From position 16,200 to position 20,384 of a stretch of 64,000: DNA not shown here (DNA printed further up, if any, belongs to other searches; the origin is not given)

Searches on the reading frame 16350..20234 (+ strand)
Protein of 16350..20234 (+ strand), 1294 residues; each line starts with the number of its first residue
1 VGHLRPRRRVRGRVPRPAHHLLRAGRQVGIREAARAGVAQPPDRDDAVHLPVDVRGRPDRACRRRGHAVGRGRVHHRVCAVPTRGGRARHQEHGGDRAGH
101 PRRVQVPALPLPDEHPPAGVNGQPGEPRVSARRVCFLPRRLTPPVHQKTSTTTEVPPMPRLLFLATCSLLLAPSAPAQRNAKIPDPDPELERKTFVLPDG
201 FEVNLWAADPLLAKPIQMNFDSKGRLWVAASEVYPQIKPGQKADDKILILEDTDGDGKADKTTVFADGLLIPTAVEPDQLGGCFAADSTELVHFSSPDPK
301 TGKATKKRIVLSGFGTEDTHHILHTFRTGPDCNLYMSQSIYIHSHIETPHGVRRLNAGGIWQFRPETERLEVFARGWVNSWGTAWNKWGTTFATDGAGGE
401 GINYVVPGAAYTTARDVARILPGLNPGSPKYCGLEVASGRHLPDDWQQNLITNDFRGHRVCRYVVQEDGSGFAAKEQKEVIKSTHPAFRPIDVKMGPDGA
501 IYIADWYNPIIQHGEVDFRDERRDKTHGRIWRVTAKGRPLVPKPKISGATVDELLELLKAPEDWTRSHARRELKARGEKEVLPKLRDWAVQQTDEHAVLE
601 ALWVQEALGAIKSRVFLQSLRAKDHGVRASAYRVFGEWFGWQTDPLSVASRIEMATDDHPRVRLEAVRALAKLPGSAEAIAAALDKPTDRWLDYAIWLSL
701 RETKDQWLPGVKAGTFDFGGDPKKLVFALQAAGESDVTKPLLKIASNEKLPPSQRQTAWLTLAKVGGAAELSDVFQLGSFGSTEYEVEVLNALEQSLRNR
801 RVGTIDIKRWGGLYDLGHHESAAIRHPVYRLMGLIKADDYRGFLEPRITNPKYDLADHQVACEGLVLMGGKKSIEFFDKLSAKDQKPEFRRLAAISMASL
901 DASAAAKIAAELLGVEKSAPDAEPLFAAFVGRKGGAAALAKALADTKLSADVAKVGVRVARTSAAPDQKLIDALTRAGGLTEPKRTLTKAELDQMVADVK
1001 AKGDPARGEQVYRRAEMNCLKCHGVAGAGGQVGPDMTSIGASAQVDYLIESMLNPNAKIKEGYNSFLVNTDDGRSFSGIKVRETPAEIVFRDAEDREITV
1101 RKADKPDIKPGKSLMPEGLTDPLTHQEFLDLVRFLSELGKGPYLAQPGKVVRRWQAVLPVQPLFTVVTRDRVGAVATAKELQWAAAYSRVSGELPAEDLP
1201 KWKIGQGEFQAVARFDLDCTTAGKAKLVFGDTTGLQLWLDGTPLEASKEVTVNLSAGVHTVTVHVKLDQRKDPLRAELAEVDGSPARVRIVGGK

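Call 22: search_protein_families(library=pfam, proteins=[window:16350-20234:+], max_evalue=0.001)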
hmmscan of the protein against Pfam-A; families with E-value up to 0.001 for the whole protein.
window:16350-20234:+ (1294 aa): 4 families
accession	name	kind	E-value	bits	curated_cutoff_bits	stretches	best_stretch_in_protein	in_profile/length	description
PF23500.1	DUF7133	-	1e-71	242.8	27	2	188-412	2-221/385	Domain of unknown function (DUF7133)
PF13646.12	HEAT_2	-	6.2e-16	58.9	27.7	2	615-689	3-76/88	HEAT repeats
PF00034.26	Cytochrom_C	-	8.9e-05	24.2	21.3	0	1006-1056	2-50/90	Cytochrome c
PF13442.11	Cytochrome_CBB3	-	0.00067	20.4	27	0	1004-1050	2-39/68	Cytochrome C oxidase, cbb3-type, subunit III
